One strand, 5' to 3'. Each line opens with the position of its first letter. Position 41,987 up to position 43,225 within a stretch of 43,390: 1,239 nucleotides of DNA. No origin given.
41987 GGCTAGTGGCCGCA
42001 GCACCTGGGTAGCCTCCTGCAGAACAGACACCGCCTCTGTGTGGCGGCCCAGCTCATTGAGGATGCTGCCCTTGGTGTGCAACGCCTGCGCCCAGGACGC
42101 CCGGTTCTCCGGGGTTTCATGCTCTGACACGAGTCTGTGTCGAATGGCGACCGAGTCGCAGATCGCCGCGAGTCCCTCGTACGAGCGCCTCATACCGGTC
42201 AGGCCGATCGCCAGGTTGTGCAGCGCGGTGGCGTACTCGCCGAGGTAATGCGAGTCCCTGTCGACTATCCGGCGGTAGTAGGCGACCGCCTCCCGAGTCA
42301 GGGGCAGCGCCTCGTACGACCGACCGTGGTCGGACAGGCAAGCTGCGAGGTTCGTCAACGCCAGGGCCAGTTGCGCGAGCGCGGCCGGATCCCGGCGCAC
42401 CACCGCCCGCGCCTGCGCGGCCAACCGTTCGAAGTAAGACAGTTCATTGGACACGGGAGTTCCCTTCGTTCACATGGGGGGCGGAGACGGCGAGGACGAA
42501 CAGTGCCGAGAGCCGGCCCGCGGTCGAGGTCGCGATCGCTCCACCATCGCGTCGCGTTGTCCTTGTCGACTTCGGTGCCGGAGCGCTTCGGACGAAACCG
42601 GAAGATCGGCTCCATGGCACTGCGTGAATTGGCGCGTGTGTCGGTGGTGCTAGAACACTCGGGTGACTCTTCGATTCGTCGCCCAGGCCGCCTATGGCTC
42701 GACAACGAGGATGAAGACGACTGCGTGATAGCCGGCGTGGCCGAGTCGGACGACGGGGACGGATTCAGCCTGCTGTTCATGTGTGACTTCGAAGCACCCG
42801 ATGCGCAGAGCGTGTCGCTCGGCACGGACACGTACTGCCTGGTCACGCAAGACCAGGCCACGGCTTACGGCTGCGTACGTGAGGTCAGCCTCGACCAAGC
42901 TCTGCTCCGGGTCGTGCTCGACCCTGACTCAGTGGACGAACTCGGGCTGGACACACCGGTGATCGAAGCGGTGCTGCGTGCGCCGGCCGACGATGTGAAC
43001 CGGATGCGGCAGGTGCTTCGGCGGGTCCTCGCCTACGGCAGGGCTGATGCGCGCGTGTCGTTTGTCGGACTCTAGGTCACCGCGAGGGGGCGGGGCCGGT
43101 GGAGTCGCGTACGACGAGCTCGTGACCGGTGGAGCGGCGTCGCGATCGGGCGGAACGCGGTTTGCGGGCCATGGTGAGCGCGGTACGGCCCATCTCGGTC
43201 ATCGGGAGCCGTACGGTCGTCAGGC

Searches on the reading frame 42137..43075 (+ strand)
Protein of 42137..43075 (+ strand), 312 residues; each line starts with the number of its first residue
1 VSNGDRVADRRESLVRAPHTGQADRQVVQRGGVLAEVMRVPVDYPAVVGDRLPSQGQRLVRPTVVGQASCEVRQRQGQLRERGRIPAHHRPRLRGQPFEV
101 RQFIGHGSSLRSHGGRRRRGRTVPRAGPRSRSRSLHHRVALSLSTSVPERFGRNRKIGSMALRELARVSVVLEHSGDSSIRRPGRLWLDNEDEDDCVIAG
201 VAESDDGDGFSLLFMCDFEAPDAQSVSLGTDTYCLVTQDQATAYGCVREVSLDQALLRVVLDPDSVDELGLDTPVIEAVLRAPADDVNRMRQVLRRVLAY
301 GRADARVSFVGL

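Call 68: search_protein_families(library=pfam, proteins=[window:42137-43075:+], max_evalue=0.01)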
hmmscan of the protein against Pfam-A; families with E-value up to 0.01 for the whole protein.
window:42137-43075:+ (312 aa): 1 family
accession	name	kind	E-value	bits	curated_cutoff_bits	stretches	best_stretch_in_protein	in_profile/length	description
PF15588.11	Imm10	-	2.6e-10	40.9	28.6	1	193-275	12-93/105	Immunity protein 10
